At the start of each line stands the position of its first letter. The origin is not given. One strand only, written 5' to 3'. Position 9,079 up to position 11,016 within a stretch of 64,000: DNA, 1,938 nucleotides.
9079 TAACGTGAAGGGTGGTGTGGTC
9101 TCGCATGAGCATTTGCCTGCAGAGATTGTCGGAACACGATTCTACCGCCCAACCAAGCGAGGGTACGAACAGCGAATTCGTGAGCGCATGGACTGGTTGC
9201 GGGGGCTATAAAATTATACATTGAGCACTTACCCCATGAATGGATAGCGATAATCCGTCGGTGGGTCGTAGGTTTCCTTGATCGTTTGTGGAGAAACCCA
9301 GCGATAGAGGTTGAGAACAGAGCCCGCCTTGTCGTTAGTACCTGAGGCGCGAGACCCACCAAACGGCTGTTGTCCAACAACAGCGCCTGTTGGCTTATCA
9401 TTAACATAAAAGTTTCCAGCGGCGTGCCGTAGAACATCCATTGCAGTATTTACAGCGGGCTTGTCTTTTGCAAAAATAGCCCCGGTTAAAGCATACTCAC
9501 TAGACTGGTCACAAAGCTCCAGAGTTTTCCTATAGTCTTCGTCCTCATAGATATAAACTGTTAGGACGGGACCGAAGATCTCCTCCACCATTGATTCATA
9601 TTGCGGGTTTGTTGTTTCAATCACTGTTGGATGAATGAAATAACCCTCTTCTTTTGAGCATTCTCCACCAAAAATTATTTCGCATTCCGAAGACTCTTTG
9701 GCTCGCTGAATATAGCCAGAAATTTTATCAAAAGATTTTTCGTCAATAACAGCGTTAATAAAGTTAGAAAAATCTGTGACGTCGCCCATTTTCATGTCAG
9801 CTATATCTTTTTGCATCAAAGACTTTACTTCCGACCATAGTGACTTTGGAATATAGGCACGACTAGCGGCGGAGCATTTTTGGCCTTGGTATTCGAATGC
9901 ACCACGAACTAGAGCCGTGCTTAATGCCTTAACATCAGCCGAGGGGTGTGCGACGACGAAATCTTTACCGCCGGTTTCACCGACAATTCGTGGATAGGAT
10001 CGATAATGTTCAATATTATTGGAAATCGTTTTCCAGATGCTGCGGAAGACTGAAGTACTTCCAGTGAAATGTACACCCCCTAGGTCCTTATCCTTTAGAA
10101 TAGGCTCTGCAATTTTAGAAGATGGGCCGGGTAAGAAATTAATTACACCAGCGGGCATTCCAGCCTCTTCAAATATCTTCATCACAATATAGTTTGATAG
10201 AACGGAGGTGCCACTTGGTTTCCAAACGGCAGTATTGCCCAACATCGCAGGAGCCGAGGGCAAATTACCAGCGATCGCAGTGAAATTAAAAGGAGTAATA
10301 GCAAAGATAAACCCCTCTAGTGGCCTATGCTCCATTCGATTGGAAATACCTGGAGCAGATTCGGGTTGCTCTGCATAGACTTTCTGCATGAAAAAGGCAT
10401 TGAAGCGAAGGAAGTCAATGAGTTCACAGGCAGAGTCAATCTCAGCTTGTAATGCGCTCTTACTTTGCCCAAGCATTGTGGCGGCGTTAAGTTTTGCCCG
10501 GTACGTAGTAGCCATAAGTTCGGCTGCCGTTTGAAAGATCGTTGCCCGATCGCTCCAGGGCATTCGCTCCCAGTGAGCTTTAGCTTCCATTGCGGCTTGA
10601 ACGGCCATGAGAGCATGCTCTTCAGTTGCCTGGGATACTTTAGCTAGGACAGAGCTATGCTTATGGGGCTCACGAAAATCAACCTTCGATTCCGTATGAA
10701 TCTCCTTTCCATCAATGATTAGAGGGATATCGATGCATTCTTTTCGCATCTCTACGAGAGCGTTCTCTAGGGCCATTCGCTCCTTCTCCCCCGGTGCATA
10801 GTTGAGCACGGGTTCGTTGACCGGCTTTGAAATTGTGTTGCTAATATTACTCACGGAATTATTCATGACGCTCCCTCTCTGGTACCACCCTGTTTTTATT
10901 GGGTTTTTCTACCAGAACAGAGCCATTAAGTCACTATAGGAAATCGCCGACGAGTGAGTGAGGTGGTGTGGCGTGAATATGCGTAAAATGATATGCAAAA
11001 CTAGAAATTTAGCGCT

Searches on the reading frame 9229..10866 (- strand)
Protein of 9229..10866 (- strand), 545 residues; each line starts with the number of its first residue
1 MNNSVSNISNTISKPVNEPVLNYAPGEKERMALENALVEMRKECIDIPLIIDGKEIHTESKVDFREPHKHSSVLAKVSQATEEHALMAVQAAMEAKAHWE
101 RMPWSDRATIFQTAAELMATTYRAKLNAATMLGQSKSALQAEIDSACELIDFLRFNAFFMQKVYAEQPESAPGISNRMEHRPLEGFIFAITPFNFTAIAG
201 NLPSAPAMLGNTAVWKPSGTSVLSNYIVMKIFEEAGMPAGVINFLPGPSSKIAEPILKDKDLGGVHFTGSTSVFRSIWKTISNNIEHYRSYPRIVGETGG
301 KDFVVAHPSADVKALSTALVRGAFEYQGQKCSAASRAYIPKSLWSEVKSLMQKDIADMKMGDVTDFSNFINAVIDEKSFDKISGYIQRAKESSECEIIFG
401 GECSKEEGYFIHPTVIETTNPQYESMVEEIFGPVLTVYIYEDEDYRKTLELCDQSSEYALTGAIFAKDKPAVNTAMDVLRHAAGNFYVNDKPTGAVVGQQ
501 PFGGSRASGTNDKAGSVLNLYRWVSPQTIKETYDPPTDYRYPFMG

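Call 23: search_protein_families(library=ncbifam, proteins=[window:9229-10866:-], max_evalue=1e-10)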
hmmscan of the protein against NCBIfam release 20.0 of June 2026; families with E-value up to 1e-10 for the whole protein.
window:9229-10866:- (545 aa): 38 families (the best 25 are shown)
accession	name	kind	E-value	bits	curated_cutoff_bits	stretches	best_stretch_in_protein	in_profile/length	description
TIGR01236.1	D1pyr5carbox1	equivalog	3.3e-241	801.5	613.6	1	17-544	2-532/533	L-glutamate gamma-semialdehyde dehydrogenase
NF002852.0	PRK03137.1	subfamily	1.4e-109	367.2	648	1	17-533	7-514/514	L-glutamate gamma-semialdehyde dehydrogenase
TIGR01237.1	D1pyr5carbox2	equivalog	9.4e-100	334.8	659.65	1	17-532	3-510/511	L-glutamate gamma-semialdehyde dehydrogenase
NF008869.0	PRK11904.1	equivalog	6.2e-79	266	747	1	28-530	535-1025/1042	bifunctional proline dehydrogenase/L-glutamate gamma-semialdehyde dehydrogenase PutA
NF008772.0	PRK11809.1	equivalog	5.5e-68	229.6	1750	1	31-527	631-1110/1318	trifunctional transcriptional regulator/proline dehydrogenase/L-glutamate gamma-semialdehyde dehydrogenase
TIGR01238.1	D1pyr5carbox3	equivalog_domain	2.6e-66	224.2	485.2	1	30-525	21-497/500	L-glutamate gamma-semialdehyde dehydrogenase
NF042993.1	AlphKGSA_gudD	equivalog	4.8e-60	203.7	770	1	58-512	17-461/481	alpha-ketoglutaric semialdehyde dehydrogenase GucD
NF052305.1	DioxValDhHalo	equivalog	2.3e-58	198.3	750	1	55-511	15-460/483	2,5-dioxovalerate dehydrogenase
TIGR01804.1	BADH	equivalog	2.2e-56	191.3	668.6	1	70-515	22-456/467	betaine-aldehyde dehydrogenase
NF006916.0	PRK09407.1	equivalog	5.2e-56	190.3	521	1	55-531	29-492/526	succinic semialdehyde dehydrogenase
NF010000.0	PRK13473.1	subfamily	6.4e-56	189.9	615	1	50-510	6-452/475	aminobutyraldehyde dehydrogenase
NF009725.0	PRK13252.1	equivalog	6.4e-52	176.6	593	1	50-515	10-464/488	betaine-aldehyde dehydrogenase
TIGR02299.1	HpaE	equivalog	2.1e-50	171.7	638.35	1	49-516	3-462/488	5-carboxymethyl-2-hydroxymuconate semialdehyde dehydrogenase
NF040792.1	glyc_ald_dh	equivalog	7.6e-50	170.2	760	1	62-509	18-452/488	D-glyceraldehyde dehydrogenase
NF007497.0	PRK10090.1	equivalog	2.8e-49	168.2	500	1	49-509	9-456/480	aldehyde dehydrogenase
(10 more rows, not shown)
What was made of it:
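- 9229..10866 (-): L-glutamate gamma-semialdehyde (P5C) dehydrogenase. This is the second enzyme of proline catabolism, encoded separately about 15 kb away. NCBIfam TIGR01236: 801.5 bits against a cut-off of 613.6 (call 23).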
